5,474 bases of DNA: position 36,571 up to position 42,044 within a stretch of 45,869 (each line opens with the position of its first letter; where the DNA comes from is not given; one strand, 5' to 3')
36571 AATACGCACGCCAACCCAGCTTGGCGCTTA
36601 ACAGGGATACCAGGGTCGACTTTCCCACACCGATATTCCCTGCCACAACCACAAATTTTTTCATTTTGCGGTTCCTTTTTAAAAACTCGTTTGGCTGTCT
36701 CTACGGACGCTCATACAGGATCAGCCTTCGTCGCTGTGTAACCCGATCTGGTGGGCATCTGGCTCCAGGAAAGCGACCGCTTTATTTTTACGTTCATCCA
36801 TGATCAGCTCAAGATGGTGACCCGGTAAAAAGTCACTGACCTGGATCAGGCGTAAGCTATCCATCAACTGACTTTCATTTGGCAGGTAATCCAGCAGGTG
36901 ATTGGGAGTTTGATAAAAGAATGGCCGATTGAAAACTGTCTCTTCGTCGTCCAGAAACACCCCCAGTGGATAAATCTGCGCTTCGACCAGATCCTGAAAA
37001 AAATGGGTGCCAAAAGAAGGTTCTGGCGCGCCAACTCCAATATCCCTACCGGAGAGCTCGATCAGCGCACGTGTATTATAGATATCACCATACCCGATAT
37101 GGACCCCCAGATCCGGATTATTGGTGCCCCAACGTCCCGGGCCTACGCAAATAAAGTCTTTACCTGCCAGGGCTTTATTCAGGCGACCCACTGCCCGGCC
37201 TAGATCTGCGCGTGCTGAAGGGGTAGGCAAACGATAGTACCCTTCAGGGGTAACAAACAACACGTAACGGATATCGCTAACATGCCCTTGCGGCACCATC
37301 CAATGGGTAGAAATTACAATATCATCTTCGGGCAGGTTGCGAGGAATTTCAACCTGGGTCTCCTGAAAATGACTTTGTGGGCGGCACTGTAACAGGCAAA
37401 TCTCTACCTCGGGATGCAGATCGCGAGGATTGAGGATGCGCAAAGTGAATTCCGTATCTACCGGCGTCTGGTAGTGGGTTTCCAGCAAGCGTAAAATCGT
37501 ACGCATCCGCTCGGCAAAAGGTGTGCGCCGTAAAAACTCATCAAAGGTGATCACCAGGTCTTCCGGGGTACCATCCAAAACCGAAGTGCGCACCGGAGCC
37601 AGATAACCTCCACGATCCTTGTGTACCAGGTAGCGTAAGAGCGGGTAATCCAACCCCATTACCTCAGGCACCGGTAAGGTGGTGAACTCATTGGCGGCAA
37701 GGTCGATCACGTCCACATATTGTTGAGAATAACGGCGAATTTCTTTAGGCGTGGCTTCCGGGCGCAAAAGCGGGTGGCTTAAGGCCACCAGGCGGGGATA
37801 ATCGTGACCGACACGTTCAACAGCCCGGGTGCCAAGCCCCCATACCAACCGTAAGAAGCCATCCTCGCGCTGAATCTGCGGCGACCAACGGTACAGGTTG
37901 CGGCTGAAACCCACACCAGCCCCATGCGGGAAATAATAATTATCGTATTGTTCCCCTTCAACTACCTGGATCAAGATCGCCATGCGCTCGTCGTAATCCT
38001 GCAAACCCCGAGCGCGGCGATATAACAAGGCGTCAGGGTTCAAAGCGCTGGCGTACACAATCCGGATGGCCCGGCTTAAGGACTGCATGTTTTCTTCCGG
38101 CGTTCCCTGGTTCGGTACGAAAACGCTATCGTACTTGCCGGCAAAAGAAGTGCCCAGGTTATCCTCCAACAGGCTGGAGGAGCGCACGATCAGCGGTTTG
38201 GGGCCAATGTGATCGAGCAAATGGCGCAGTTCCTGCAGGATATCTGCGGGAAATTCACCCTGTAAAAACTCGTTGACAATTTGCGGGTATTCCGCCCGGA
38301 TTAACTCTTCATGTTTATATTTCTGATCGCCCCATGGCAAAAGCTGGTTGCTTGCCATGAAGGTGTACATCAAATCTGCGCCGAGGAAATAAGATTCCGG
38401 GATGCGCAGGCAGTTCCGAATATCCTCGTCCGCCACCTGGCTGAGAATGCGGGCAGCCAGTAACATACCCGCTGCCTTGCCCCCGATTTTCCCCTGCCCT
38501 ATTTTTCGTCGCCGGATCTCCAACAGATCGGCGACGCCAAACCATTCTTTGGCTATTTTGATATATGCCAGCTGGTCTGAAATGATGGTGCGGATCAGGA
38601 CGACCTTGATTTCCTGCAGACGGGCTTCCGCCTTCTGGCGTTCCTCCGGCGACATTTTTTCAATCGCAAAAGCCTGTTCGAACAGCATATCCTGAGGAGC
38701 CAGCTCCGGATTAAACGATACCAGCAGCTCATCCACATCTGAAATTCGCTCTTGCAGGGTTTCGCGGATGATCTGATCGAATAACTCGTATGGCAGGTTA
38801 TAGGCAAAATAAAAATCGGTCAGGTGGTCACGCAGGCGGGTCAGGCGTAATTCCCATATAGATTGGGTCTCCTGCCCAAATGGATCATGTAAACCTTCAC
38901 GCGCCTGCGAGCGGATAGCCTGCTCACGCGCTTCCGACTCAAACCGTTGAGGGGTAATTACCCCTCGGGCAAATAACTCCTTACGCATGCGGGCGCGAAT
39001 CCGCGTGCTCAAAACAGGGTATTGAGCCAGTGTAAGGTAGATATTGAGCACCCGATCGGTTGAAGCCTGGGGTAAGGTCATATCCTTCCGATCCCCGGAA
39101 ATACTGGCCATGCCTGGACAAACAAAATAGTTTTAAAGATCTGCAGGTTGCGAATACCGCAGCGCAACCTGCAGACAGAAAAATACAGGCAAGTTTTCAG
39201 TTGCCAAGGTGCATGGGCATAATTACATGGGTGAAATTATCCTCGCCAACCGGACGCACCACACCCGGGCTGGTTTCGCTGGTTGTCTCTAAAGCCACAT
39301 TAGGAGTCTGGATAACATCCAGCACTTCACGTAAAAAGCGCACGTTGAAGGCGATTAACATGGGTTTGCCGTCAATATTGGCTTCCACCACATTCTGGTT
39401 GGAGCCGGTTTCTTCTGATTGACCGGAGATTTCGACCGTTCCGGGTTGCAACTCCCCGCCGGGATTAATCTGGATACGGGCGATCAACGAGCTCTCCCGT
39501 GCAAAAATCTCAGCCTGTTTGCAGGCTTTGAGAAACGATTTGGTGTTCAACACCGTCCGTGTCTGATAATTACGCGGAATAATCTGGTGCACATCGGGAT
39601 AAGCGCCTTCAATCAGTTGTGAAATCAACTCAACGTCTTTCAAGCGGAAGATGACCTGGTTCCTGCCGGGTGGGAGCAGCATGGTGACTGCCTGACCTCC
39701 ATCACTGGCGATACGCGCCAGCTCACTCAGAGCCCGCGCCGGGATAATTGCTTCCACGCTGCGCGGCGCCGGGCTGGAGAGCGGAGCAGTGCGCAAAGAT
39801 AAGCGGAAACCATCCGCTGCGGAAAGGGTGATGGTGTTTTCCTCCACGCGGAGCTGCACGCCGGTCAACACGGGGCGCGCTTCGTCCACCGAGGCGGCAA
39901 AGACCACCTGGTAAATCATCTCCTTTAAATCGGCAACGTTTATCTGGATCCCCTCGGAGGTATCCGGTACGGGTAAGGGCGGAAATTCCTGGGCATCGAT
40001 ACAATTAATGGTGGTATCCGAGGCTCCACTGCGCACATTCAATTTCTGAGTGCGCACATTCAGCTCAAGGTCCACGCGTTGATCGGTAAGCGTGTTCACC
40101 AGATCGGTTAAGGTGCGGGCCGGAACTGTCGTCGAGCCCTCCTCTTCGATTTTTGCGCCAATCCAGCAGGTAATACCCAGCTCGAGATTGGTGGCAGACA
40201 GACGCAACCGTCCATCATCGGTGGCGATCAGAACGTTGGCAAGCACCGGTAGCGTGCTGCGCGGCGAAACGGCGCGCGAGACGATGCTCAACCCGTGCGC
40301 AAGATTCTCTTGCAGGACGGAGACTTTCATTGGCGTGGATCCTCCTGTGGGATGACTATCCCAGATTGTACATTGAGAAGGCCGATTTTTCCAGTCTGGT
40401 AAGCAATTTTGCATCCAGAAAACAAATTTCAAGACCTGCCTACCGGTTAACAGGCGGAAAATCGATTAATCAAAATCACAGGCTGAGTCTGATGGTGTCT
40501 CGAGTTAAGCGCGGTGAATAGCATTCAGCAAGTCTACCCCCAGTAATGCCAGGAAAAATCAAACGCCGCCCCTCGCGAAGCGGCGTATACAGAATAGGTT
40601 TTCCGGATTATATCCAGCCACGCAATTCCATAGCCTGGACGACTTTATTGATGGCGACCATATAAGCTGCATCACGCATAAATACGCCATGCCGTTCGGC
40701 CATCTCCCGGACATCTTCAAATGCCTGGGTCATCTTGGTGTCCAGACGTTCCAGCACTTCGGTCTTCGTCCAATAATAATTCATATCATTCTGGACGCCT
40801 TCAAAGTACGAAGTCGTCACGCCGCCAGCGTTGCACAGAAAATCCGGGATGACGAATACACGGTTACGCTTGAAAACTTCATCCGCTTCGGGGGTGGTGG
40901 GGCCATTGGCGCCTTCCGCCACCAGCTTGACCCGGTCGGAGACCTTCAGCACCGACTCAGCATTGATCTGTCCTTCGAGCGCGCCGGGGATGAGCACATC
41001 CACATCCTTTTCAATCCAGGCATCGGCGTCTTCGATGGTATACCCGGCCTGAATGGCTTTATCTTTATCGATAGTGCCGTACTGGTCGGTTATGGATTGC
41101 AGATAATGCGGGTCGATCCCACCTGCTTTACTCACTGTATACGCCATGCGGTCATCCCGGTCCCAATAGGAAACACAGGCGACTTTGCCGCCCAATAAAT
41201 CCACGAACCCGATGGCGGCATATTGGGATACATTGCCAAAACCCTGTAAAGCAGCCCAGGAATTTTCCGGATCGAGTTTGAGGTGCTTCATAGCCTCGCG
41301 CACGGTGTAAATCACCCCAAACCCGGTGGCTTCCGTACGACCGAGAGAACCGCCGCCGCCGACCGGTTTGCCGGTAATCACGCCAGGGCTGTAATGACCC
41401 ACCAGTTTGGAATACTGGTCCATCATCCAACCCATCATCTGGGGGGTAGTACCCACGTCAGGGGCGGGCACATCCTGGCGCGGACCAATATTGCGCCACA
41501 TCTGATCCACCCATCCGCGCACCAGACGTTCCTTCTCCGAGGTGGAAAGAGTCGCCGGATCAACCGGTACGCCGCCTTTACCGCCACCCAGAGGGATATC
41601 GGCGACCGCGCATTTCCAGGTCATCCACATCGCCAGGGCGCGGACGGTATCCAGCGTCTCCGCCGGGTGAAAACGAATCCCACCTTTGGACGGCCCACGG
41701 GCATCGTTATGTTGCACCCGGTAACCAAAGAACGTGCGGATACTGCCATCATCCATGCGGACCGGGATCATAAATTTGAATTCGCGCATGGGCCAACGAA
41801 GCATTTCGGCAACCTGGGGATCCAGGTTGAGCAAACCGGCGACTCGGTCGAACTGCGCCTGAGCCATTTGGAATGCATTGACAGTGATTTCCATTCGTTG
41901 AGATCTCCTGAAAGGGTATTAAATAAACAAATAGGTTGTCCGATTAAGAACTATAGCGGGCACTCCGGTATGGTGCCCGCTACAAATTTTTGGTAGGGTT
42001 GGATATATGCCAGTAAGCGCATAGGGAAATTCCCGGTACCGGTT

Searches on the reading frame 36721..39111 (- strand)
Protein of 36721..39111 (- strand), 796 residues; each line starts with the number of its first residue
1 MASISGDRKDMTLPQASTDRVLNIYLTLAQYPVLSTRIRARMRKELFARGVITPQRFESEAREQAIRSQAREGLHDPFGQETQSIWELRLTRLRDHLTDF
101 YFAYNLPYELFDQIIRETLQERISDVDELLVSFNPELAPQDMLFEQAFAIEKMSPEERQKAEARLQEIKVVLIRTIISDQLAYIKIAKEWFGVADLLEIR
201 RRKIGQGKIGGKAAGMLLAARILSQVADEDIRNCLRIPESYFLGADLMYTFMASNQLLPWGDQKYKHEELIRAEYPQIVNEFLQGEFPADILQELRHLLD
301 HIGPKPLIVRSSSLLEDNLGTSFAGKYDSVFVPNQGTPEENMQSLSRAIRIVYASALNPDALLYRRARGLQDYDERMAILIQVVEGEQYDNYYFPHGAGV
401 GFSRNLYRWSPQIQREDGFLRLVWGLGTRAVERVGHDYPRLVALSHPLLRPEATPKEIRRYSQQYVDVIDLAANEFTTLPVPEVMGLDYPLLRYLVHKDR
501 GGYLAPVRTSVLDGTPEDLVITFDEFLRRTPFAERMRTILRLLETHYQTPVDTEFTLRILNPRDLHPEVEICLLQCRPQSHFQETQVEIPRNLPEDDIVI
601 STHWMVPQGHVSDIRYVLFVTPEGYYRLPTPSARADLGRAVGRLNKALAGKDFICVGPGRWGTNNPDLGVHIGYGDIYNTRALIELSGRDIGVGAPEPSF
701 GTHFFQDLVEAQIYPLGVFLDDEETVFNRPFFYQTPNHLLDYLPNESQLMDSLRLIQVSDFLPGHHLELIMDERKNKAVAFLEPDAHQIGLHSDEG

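Call 83: search_protein_families(library=pfam, max_evalue=0.00001, proteins=[window:36721-39111:-])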
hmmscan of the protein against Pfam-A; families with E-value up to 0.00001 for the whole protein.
window:36721-39111:- (796 aa): 1 family
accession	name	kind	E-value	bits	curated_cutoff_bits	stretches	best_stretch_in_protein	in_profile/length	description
PF01326.24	PPDK_N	-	5.5e-54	184.1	27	1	208-589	3-319/328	Pyruvate phosphate dikinase, AMP/ATP-binding domain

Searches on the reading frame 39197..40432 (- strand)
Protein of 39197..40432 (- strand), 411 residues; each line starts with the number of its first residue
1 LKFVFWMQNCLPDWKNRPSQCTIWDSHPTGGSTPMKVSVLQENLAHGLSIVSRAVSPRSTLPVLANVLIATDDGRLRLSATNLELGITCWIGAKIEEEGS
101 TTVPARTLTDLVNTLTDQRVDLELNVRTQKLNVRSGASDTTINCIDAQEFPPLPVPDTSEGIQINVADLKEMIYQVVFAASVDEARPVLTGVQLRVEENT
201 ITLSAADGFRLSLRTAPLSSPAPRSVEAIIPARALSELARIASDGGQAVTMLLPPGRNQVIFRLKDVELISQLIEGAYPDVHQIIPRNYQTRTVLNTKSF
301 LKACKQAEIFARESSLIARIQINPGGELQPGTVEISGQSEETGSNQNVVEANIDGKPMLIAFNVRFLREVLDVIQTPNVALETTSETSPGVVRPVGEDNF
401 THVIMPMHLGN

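Call 83: search_protein_families(library=pfam, max_evalue=0.00001, proteins=[window:39197-40432:-])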
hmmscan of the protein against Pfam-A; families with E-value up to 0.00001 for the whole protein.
window:39197-40432:- (411 aa): 3 families
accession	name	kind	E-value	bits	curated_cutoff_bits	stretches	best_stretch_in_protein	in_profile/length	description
PF02767.21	DNA_pol3_beta_2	-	9e-38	129.6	27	2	163-280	1-116/116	DNA polymerase III beta subunit, central domain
PF00712.24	DNA_pol3_beta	-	7.5e-28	97.5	24.4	1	35-154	1-120/120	DNA polymerase III beta subunit, N-terminal domain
PF02768.20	DNA_pol3_beta_3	-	4.3e-26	91.5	27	1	283-407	2-120/121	DNA polymerase III beta subunit, C-terminal domain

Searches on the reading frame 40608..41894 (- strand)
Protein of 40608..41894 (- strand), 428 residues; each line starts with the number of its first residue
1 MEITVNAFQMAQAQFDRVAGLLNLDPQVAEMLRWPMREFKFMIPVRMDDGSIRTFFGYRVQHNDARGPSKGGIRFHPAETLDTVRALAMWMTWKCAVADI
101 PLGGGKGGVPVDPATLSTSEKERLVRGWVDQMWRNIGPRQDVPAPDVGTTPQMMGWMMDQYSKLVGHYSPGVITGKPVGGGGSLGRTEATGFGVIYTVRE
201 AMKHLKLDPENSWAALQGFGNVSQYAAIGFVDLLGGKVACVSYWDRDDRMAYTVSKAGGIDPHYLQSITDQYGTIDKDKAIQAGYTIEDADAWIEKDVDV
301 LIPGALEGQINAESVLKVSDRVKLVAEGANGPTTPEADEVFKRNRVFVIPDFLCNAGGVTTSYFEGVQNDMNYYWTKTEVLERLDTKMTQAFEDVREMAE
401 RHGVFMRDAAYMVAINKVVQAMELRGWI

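Call 83: search_protein_families(library=pfam, max_evalue=0.00001, proteins=[window:40608-41894:-])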
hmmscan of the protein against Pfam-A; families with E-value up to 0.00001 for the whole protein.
window:40608-41894:- (428 aa): 2 families
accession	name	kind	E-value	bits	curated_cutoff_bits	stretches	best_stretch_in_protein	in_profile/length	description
PF00208.27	ELFV_dehydrog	-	7.5e-65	219.4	23.4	1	181-426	1-241/241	Glutamate/Leucine/Phenylalanine/Valine dehydrogenase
PF02812.23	ELFV_dehydrog_N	-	2.7e-55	186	25.3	1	35-163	1-129/129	Glu/Leu/Phe/Val dehydrogenase, dimerisation domain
